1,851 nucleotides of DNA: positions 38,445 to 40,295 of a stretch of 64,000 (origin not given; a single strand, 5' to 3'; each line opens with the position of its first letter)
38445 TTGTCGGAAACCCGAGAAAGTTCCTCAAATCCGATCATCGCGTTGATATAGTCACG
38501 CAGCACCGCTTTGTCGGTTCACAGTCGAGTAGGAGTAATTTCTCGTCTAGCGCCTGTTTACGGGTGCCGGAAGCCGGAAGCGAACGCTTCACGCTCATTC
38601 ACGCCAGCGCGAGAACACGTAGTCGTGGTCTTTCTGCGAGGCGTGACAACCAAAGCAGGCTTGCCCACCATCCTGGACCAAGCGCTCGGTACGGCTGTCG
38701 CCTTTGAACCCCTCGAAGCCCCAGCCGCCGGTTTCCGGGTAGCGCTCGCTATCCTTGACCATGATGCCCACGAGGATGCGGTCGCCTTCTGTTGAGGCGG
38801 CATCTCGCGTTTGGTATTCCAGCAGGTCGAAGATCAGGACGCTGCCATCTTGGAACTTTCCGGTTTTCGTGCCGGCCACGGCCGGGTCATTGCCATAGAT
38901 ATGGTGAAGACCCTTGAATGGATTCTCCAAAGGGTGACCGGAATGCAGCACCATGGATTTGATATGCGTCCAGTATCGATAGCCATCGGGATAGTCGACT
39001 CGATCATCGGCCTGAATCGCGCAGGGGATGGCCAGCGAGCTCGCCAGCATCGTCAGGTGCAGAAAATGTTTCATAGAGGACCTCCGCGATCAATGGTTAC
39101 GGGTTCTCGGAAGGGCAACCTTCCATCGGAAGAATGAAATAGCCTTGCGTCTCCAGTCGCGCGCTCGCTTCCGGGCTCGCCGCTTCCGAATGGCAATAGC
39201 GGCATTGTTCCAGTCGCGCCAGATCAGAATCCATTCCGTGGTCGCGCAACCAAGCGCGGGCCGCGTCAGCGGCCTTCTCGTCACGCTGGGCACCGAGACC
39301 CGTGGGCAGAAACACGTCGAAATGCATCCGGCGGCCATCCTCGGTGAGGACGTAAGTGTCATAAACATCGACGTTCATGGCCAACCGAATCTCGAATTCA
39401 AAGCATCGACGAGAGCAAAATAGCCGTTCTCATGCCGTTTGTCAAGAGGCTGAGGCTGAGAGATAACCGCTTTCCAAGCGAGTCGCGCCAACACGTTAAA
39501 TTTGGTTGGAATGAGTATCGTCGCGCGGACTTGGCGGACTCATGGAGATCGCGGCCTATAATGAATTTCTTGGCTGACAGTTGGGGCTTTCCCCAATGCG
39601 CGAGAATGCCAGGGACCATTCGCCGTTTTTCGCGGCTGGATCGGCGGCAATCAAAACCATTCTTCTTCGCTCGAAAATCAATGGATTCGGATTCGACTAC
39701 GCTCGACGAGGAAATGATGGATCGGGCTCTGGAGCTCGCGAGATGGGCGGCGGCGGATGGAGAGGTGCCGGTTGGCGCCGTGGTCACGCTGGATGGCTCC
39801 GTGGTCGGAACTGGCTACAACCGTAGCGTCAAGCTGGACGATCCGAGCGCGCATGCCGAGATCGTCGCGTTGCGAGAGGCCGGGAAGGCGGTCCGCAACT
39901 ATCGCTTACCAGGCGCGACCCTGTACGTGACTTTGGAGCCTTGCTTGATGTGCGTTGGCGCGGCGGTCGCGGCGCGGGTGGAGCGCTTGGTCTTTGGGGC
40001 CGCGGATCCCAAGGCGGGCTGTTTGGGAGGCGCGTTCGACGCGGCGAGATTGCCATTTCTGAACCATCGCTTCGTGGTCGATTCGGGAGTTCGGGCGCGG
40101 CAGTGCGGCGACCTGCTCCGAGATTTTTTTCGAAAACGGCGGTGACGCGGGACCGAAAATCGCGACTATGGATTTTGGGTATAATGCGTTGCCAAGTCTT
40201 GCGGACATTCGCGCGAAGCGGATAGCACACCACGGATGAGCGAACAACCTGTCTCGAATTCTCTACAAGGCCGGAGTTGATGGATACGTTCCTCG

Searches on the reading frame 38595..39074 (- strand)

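Call 74: search_protein_families(library=pfam, proteins=[window:38595-39074:-], max_evalue=0.01)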
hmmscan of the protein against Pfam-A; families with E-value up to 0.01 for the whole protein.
window:38595-39074:- (159 aa): 1 family
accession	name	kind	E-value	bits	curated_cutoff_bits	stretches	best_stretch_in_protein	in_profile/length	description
PF16694.10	Cytochrome_P460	-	1.2e-31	110.1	27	1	29-155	1-125/125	Cytochrome P460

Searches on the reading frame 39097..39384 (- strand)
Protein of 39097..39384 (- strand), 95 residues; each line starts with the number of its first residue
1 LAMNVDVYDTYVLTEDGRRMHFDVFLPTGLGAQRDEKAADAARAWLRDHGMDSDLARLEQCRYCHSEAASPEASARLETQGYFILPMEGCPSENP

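Call 74: search_protein_families(library=pfam, proteins=[window:39097-39384:-], max_evalue=0.01)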
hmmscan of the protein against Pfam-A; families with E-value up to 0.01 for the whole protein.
window:39097-39384:- (95 aa): 1 family
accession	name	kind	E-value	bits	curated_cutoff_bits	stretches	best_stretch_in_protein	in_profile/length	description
PF09630.15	DUF2024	-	2.6e-25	88.5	27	1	3-87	1-81/81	Domain of unknown function (DUF2024)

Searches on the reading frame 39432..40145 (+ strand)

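Call 74: search_protein_families(library=pfam, proteins=[window:39432-40145:+], max_evalue=0.01)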
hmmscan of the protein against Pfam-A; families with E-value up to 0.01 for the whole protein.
window:39432-40145:+ (237 aa): 3 families
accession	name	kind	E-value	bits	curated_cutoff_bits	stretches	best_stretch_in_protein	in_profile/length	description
PF14437.12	MafB19-deam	-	3.5e-32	111.7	27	1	93-237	4-142/142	MafB19-like deaminase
PF00383.29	dCMP_cyt_deam_1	-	5e-27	94.2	25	1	91-189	3-101/102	Cytidine and deoxycytidylate deaminase zinc-binding region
PF14439.12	Bd3614-deam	-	5.1e-06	26.9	38.5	1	114-184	11-80/113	Bd3614-like deaminase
